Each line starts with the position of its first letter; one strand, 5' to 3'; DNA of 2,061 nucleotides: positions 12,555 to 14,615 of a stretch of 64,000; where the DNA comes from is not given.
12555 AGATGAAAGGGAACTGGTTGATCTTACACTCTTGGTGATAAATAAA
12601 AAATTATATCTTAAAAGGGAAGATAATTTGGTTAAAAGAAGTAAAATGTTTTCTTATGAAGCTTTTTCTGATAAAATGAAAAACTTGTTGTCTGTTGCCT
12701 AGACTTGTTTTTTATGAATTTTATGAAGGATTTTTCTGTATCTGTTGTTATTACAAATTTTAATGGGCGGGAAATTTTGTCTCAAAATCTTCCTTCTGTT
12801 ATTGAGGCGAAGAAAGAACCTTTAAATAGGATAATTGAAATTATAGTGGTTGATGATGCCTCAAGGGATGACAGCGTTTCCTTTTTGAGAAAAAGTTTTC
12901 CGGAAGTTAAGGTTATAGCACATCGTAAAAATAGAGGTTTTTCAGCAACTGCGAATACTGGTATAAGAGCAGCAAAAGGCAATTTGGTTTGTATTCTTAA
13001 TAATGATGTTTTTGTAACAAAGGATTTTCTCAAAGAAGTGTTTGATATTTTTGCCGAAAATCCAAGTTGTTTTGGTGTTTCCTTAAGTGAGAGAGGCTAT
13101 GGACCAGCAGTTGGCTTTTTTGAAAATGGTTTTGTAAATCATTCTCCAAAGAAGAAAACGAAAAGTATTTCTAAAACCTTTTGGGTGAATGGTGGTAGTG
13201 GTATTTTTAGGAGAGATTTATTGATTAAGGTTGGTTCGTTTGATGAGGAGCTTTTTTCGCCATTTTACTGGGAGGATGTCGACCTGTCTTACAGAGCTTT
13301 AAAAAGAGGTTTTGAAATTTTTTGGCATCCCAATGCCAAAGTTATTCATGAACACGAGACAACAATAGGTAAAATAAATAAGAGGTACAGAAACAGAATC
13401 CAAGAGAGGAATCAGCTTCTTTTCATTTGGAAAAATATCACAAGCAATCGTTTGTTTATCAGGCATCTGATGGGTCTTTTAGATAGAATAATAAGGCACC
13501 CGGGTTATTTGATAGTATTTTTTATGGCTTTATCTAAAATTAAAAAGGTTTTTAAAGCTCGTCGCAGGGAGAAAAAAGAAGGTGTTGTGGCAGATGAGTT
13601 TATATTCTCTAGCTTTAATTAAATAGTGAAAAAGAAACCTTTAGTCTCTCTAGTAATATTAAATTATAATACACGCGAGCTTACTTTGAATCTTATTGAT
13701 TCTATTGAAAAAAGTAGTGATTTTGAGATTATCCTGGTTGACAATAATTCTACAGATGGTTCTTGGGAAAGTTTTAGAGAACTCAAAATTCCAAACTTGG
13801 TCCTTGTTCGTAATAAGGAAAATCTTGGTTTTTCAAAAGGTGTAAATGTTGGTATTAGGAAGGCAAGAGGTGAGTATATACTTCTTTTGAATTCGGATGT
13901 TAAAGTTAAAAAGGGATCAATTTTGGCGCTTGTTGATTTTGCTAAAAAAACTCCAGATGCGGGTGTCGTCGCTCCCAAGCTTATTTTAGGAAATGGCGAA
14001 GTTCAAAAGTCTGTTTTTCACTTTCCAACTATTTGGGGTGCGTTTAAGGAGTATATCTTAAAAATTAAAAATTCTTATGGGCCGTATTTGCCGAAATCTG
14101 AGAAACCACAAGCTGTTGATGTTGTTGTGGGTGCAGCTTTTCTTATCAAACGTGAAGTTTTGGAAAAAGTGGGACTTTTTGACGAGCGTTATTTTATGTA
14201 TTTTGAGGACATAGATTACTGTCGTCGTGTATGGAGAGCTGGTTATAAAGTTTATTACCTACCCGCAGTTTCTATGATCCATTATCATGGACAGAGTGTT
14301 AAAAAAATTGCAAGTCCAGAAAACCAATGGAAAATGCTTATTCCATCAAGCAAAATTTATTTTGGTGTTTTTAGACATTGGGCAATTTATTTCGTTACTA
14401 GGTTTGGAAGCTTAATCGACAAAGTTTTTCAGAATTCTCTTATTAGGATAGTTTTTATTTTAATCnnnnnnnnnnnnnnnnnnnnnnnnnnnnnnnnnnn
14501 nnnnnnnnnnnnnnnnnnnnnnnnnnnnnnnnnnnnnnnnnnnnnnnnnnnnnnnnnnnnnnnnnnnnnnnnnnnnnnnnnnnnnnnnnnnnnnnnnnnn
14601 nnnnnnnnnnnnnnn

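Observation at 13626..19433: Tandem array of a novel-looking GT-C-like paralog family, one member fused to a GT2 catalytic domain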

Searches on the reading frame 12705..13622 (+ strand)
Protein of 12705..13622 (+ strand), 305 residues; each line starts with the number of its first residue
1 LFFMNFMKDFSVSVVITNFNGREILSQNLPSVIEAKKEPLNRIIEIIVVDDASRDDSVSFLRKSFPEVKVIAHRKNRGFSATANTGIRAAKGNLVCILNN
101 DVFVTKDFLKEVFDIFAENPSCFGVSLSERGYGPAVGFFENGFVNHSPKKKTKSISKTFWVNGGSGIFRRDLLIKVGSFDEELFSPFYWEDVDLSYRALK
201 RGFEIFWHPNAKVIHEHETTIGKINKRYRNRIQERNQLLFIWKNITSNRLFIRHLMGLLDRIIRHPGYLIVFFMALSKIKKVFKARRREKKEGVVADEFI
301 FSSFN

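Call 7: search_protein_families(library=pfam, proteins=[window:12705-13622:+], max_evalue=0.01)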
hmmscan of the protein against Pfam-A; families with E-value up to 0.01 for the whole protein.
window:12705-13622:+ (305 aa): 7 families
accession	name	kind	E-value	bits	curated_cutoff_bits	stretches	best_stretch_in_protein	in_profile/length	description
PF00535.33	Glycos_transf_2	-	2.6e-22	80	23.3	1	13-155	1-147/168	Glycosyl transferase family 2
PF13641.12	Glyco_tranf_2_3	-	7.3e-15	56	27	1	12-227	3-223/230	Glycosyltransferase like family 2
PF10111.15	Glyco_tranf_2_2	-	2.7e-08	34.1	27.3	1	40-115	26-105/276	Glycosyltransferase like family 2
PF13632.12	Glyco_trans_2_3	-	5.3e-07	30.1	27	1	95-272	2-173/198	Glycosyl transferase family group 2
PF13712.12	Glyco_tranf_2_5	-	9.8e-06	25.9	27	0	169-230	146-204/210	Glycosyltransferase like family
PF13506.12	Glyco_transf_21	-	0.00044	20.2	21.7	1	84-180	23-121/174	Glycosyl transferase family 21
PF07632.16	Sde182_NH-like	-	0.0022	18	26.8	1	12-110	116-218/268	Cellulose-binding Sde182, nucleoside hydrolase-like domain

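Call 38: search_protein_families(library=ncbifam, proteins=[window:12705-13622:+], max_evalue=0.00001)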
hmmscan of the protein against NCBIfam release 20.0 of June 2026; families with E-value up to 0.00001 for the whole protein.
window:12705-13622:+ (305 aa): 14 families
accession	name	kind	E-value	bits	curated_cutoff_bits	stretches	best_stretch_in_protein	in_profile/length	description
TIGR03965.1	mycofact_glyco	equivalog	1.7e-25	89.8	280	1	11-227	75-292/467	mycofactocin biosynthesis glycosyltransferase MftF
NF041875.1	EPS_EpsD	equivalog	1e-20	74.5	370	1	12-220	1-211/325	exopolysaccharide biosynthesis glycosyltransferase EpsD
TIGR03937.1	PgaC_IcaA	equivalog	1.9e-15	56.8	422.3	1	11-230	46-266/407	poly-beta-1,6-N-acetyl-D-glucosamine synthase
NF007482.0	PRK10073.1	equivalog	5.7e-14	51.9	423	1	11-117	7-111/334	glycosyltransferase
NF038299.1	EPS_HpsN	equivalog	1.7e-12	46.9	425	1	11-121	2-111/317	hormogonium polysaccharide biosynthesis glycosyltransferase HpsN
TIGR04283.1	glyco_like_mftF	equivalog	6.4e-12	45.5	182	1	12-201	1-172/221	TIGR04283 family arsenosugar biosynthesis glycosyltransferase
TIGR01556.1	rhamnosyltran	subfamily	2.4e-11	43.4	200.55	1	42-255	20-250/281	rhamnosyltransferase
NF038302.1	EPS_HpsE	equivalog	2e-08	33.6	300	1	12-121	3-116/307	hormogonium polysaccharide biosynthesis glycosyltransferase HpsE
NF047683.1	TeichurnBiosyTuaG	equivalog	5.3e-08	32.8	400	1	11-123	7-118/252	teichuronic acid biosynthesis protein TuaG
TIGR03111.1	glyc2_xrt_Gpos1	hypoth_equivalog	1.7e-07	30.4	363.95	1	11-122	50-162/439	TIGR03111 family XrtG-associated glycosyltransferase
NF007986.1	PRK10714.1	equivalog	2.8e-07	29.9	529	1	11-102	7-101/316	undecaprenyl-phosphate 4-deoxy-4-formamido-L-arabinose transferase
NF047588.1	GlcsyltransPgfSStrep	equivalog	3.1e-07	29.9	500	1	12-119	3-113/308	glycosyltransferase PgfS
NF041394.1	GtaseAglG_Halo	equivalog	2.1e-06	27.2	440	1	11-183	2-178/304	glucosyl-dolichyl phosphate glucuronosyltransferase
NF050050.1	ProtGlycPglI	equivalog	3.2e-06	26.8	500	1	12-118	4-110/306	GalNAc(5)-diNAcBac-PP-undecaprenol beta-1,3-glucosyltransferase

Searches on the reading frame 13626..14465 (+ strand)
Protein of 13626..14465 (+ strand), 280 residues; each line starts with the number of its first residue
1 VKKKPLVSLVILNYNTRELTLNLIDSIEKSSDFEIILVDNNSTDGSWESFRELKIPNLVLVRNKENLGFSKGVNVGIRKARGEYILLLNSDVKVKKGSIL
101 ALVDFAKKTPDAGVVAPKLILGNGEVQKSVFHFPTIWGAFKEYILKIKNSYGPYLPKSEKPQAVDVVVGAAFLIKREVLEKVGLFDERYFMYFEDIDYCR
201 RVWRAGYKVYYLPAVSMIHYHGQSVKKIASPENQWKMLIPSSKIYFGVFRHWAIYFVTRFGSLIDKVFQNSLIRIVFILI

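Call 21: search_solved_structures(query=window:13626-14465:+, max_evalue=0.001)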
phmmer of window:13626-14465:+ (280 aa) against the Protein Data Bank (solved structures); distinct sequences matched with E-value up to 0.001: 16.
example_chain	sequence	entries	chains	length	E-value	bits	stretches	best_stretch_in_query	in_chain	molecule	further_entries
2z87_A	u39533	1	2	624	3.5e-10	43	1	1-107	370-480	Chondroitin synthase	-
2z86_A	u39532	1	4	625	3.5e-10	43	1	1-107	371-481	Chondroitin synthase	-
6p61_A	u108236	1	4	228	1.3e-09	41.2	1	1-116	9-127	Glycosyltransferase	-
5mlz_A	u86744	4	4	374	1.3e-08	37.9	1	7-131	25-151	Dolichol monophosphate mannose synthase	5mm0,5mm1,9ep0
8bz4_A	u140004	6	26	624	1.7e-07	34.2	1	2-124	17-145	Glycosyltransferase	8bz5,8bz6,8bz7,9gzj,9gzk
8bz8_A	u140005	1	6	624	2e-07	33.9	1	2-124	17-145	Glycosyltransferase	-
5hea_A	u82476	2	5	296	4.3e-07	32.8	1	5-95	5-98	Putative glycosyltransferase (GalT1)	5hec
3bcv_A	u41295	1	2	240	1.7e-06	30.9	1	5-134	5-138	Putative glycosyltransferase protein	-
5tze_C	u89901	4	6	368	1.7e-05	27.6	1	8-124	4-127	Glycosyl transferase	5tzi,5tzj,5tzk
6h1j_A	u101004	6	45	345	2.3e-05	27.2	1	8-132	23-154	Probable ss-1,3-N-acetylglucosaminyltransferase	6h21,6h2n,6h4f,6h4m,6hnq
5tz8_A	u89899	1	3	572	3.1e-05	26.8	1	8-124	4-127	Glycosyl transferase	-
8vh7_A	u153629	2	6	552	0.0001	25.1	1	4-91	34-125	Heparosan synthase B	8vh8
8viw_A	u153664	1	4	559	0.0001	25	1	4-91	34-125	Heparosan synthase B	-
6yv7_B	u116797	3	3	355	0.00011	25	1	4-101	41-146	Glycosyl transferase, family 2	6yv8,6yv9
6yv7_A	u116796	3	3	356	0.00011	25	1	4-101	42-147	Glycosyl transferase, family 2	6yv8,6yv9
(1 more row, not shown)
